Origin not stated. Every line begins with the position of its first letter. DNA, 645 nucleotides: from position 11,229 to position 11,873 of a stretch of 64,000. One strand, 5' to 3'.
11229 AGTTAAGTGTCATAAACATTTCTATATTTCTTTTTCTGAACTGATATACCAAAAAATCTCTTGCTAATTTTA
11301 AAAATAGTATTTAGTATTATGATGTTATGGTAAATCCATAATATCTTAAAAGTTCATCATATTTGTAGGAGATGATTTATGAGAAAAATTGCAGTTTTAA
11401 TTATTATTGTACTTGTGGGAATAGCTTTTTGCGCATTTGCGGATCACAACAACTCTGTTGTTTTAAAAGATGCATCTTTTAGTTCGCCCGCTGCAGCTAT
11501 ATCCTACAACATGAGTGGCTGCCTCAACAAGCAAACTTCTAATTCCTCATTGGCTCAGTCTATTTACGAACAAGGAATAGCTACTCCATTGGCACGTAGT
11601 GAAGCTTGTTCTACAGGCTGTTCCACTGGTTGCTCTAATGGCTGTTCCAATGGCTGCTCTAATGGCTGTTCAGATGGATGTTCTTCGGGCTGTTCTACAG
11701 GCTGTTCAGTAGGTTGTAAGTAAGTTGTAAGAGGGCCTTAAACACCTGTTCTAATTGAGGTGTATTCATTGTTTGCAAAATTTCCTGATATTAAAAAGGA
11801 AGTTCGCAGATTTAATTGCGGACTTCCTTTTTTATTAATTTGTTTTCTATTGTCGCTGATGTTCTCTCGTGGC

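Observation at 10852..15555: Low-GC three-gene cassette: Cys-repeat secreted protein plus two large uncharacterised polytopic membrane proteins (candidate novel envelope system)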

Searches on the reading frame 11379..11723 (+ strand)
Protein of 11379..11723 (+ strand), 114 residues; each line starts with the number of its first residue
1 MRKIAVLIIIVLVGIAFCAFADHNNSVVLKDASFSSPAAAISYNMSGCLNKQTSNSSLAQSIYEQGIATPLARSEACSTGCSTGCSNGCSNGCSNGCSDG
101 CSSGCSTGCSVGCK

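Call 3: search_protein_families(library=pfam, proteins=[window:11379-11723:+], max_evalue=1)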
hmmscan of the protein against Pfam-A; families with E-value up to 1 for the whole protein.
window:11379-11723:+ (114 aa): 2 families
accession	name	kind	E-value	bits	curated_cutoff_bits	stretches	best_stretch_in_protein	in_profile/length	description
PF24835.1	DUF7717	-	0.04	14.5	27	1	18-47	68-97/117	Family of unknown function (DUF7717)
PF12869.13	tRNA_anti-like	-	0.2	11.7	23.5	1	2-64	5-69/146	tRNA_anti-like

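Call 4: search_protein_families(library=ncbifam, proteins=[window:11379-11723:+], max_evalue=1)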
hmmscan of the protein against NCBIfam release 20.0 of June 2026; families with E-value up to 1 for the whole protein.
window:11379-11723:+ (114 aa): 7 families
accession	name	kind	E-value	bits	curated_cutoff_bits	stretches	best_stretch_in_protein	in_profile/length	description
NF009925.1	PRK13386.1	equivalog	0.073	12.3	192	1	78-109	40-71/228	flagellar assembly protein FliH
NF040843.1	SE2200_fam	equivalog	0.15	12.2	30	1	1-20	1-18/33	SE2200 family small protein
NF033868.0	trim_DfrA36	exception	0.15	11.7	360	1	17-54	55-92/170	trimethoprim-resistant dihydrofolate reductase DfrA36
NF004270.2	PRK05687.2-1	equivalog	0.16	11.5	180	1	72-111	42-81/223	flagellar assembly protein FliH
NF004266.1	PRK05687.1-1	equivalog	0.17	11.3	260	1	63-108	40-85/230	flagellar assembly protein FliH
NF007850.1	PRK10559.1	equivalog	0.21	10.6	400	1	4-51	4-53/303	p-hydroxybenzoic acid efflux pump subunit AaeA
NF033849.1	ser_rich_anae_1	subfamily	0.6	7.3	650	1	39-107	381-450/1163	serine-rich protein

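Call 38: find_homologous_proteins(query=A4, max_evalue=0.01)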
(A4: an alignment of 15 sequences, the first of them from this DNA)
Query A4 (15 sequences) (114 aa, profile of the alignment): 181 proteins with E <= 0.01 among 7506 candidates; the best 120 are listed.
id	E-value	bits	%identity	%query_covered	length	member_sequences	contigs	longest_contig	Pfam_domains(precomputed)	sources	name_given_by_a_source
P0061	1.4e-30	124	41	61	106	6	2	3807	-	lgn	-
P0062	3.6e-30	122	48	100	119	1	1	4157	-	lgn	-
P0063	2.6e-29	120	44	100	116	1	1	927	-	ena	-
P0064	7.3e-29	118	-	-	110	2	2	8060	-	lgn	-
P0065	7.2e-28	115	38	90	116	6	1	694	-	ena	-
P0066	1.4e-27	114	-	-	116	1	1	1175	-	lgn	-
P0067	1.5e-27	114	48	75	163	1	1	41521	-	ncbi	-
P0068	1.9e-27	114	48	64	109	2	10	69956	-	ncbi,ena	-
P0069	4.8e-26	109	35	73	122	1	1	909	-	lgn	-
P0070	2.2e-25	107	42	89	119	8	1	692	-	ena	-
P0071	4.4e-25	106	27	88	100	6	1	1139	-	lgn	-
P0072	8.2e-25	105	33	75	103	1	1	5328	-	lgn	-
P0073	2.8e-24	103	42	94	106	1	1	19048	-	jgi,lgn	jgi:hypothetical protein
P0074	3.7e-24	103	38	89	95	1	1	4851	-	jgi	-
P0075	1.1e-23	101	43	89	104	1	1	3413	-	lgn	-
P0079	2.8e-23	100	-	-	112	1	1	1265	-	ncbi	-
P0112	5.3e-18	83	31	85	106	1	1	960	-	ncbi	-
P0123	1.6e-15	75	33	74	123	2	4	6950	-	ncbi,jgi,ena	-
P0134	7.9e-14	70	44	69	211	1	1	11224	-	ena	-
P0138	4.2e-13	67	-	-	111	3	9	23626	-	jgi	jgi:hypothetical protein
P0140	4.8e-13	67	38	79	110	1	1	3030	-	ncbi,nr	ncbi:MAG: hypothetical protein NT030_07425 [Candidatus Saganbacteria bacterium]|nr:hypothetical prot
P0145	9.5e-13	66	-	-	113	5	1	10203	-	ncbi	-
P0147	1.4e-12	66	63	42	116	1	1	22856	-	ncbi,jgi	jgi:hypothetical protein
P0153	1.7e-11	62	39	95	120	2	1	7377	-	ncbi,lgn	-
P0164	6.7e-10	57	79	25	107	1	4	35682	-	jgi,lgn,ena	jgi:hypothetical protein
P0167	1.2e-9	56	43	76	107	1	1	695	PF27846.1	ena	-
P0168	2.1e-9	55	41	71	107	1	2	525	-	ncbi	-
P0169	3.1e-9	55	82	10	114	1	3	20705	-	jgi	jgi:hypothetical protein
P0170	3.2e-9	55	65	49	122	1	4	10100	-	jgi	jgi:hypothetical protein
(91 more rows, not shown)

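Call 48: find_encoding_contigs(protein=P0147, flank=7000, max_places=2)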
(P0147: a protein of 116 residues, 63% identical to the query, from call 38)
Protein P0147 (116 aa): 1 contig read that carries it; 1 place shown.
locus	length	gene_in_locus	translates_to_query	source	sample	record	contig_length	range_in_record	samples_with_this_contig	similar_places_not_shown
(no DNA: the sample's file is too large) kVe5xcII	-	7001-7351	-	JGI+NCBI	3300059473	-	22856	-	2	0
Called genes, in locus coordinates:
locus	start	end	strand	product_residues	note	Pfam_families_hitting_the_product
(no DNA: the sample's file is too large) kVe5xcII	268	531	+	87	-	-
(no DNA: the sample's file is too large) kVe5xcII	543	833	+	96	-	-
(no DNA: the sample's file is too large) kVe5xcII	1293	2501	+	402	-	PF13356:Arm-DNA-bind_3, PF22022:Phage_int_M, PF14659:Phage_int_SAM_3 (faint), PF00589:Phage_integrase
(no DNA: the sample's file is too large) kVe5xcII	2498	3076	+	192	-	-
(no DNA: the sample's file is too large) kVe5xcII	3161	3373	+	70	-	PF05930:Phage_AlpA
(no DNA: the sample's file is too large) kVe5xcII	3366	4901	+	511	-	PF12307:DUF3631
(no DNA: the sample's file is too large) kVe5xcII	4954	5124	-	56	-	-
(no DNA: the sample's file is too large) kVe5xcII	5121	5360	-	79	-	-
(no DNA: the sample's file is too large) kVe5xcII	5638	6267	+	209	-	PF13518:HTH_28 (faint)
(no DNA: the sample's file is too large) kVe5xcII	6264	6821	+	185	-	PF08534:Redoxin, PF00578:AhpC-TSA, PF13098:Thioredoxin_2 (faint), PF00085:Thioredoxin (faint), PF13905:Thioredoxin_8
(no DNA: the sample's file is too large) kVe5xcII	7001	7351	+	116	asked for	-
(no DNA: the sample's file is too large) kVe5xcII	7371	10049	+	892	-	-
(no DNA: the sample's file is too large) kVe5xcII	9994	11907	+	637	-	-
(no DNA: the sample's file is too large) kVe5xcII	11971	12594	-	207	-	PF12169:DNA_pol3_gamma3 (weak), PF12362:DUF3646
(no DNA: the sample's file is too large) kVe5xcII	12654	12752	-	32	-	?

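Call 49: find_encoding_contigs(protein=P0164, flank=7000, max_places=2)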
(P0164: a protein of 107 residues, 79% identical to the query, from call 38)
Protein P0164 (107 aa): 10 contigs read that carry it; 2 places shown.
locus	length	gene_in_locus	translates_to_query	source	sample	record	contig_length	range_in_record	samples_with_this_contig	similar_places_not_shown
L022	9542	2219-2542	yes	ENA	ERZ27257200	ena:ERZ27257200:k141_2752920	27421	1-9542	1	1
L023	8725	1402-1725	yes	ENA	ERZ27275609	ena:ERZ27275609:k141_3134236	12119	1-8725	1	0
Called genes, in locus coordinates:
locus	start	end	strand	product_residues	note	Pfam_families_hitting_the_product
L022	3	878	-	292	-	?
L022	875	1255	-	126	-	PF01527:HTH_Tnp_1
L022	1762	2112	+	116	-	-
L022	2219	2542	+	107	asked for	-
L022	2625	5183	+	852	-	PF14258:DUF4350 (faint)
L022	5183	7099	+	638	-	-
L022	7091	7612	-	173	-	PF00578:AhpC-TSA, PF08534:Redoxin, PF00085:Thioredoxin, PF13098:Thioredoxin_2 (weak), PF13905:Thioredoxin_8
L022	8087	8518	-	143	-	-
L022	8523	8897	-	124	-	PF16747:Adhesin_E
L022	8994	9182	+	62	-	-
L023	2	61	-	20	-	?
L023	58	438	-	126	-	PF01527:HTH_Tnp_1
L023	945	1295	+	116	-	-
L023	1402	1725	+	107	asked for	-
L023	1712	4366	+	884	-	PF14258:DUF4350 (faint)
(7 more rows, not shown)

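Call 50: find_encoding_contigs(protein=P0169, flank=7000, max_places=2)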
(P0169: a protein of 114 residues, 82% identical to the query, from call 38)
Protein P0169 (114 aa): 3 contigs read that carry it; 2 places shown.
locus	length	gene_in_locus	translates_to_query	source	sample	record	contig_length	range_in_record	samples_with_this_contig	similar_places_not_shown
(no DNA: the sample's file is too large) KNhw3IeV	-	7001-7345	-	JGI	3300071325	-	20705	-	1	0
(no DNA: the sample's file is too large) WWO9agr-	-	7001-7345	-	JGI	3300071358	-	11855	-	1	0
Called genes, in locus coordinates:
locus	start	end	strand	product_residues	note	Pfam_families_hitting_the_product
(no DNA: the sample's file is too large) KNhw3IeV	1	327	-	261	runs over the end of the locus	-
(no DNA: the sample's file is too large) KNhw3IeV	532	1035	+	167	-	PF12694:cpYpsA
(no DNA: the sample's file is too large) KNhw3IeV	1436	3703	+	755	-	PF23355:IFT52_GIFT (faint), PF14258:DUF4350 (weak)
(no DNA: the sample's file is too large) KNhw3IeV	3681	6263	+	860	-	PF09822:ABC_transp_aux (faint), PF14258:DUF4350 (weak), PF24157:DUF7408 (faint)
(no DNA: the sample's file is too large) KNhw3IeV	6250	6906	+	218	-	-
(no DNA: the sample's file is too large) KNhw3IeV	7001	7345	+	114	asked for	-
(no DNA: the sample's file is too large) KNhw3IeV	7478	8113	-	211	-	PF00239:Resolvase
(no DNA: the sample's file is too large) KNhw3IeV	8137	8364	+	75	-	-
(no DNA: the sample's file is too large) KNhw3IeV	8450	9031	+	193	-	PF24838:8xMP (faint)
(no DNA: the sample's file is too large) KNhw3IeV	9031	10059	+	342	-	PF00106:adh_short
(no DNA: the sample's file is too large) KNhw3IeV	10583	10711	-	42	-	-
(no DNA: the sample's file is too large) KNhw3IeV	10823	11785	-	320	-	PF20229:ChrB_N, PF09828:ChrB_C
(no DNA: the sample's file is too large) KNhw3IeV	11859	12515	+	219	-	?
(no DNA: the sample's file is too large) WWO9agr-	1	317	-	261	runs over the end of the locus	-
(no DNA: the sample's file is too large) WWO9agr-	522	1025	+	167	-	PF12694:cpYpsA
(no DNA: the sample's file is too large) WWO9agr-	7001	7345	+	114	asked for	-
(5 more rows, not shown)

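Call 52: search_protein_families(library=padloc, proteins=[window:11379-11723:+], max_evalue=1)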
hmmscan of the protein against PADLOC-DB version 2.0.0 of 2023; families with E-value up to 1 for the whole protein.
window:11379-11723:+ (114 aa): 0 families

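Call 60: search_protein_families(library=pfam, proteins=[L022:2625-5183:+, L022:5183-7099:+, L022:7091-7612:-, P0167, L022:1762-2112:+], max_evalue=0.1)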
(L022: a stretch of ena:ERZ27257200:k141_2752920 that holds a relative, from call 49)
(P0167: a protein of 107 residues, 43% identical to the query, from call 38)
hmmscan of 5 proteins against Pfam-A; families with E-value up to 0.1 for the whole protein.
L022:2625-5183:+ (852 aa): 3 families
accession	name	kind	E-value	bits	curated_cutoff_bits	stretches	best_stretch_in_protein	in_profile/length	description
PF14258.12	DUF4350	-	8.1e-07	29.9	30.4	1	229-323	9-95/181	Domain of unknown function (DUF4350)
PF09822.16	ABC_transp_aux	-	0.00032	20.5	34.7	1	241-330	29-128/288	ABC-type uncharacterized transport system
PF13567.11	DUF4131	-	0.066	13.3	31.6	1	451-532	9-83/165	Domain of unknown function (DUF4131)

L022:5183-7099:+ (638 aa): 0 families

L022:7091-7612:- (173 aa): 7 families
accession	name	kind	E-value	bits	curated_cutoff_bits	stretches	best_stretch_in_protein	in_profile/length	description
PF08534.16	Redoxin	-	3.5e-13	50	26.6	1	56-161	28-141/148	Redoxin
PF13905.12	Thioredoxin_8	-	1.2e-12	48.4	27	1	57-146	2-92/94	Thioredoxin-like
PF00578.27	AhpC-TSA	-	9.2e-12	45.4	26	1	56-147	25-120/124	AhpC/TSA family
PF00085.26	Thioredoxin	-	7e-11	42.5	23.5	1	56-106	18-65/103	Thioredoxin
PF13098.12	Thioredoxin_2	-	2.9e-06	28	27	1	56-157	5-96/104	Thioredoxin-like domain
PF13911.12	AhpC-TSA_2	-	0.0021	18.8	27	1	78-134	2-55/114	AhpC/TSA antioxidant enzyme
PF13728.12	TraF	-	0.076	13.3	23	0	60-145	133-202/224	F plasmid transfer operon protein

P0167 (107 aa): 1 family
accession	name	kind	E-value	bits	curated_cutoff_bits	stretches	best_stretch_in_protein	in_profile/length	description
PF01837.22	HcyBio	-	0.031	13.6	26.2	1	32-77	221-266/349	Homocysteine biosynthesis enzyme, sulfur-incorporation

L022:1762-2112:+ (116 aa): 0 families

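Call 63: find_encoding_contigs(protein=P0145, flank=8000, max_places=2)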
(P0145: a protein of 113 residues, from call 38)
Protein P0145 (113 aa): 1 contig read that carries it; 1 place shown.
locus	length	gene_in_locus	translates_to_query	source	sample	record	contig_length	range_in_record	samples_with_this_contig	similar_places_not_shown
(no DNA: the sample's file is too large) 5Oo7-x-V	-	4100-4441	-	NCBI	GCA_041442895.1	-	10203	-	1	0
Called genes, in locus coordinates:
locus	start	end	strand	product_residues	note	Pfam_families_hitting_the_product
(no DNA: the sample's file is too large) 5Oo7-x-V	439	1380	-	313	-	-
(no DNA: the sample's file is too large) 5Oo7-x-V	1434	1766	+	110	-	-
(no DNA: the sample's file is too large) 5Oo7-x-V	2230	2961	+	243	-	-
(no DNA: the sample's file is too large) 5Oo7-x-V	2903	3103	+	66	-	-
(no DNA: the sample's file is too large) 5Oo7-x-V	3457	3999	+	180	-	PF00578:AhpC-TSA, PF08534:Redoxin, PF13098:Thioredoxin_2, PF00085:Thioredoxin (weak), PF13905:Thioredoxin_8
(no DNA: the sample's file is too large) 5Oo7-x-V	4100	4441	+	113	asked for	-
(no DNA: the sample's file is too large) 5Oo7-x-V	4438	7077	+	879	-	PF14258:DUF4350 (weak)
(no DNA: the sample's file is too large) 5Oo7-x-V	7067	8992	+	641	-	-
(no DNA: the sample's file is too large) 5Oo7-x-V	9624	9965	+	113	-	PF05717:TnpB_IS66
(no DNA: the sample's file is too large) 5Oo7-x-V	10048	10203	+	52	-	?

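Call 64: find_encoding_contigs(protein=P0170, flank=8000, max_places=2)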
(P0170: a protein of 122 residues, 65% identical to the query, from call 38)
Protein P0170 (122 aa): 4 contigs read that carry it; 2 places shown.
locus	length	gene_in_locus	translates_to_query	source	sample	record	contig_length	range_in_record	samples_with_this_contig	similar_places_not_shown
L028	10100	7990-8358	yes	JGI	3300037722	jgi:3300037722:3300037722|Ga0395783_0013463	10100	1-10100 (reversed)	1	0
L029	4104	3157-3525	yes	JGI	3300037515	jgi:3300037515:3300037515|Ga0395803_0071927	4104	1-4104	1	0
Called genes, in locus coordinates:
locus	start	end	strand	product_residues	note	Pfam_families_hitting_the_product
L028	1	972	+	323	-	?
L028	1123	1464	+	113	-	-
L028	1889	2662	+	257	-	PF00882:Zn_dep_PLPC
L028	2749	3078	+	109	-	-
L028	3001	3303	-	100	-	-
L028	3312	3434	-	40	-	-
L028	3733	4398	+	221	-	PF01609:DDE_Tnp_1, PF13701:DDE_Tnp_1_4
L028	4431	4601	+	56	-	-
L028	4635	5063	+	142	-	PF00571:CBS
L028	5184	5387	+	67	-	PF22284:DUF6961 (weak)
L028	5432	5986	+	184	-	PF07510:GmrSD_C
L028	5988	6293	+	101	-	-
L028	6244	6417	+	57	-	-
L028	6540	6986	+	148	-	PF02481:DNA_processg_A (weak), PF10686:YAcAr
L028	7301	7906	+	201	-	PF08534:Redoxin, PF00578:AhpC-TSA, PF13098:Thioredoxin_2 (faint), PF00085:Thioredoxin (faint), PF13905:Thioredoxin_8 (weak)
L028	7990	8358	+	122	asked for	-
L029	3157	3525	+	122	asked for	-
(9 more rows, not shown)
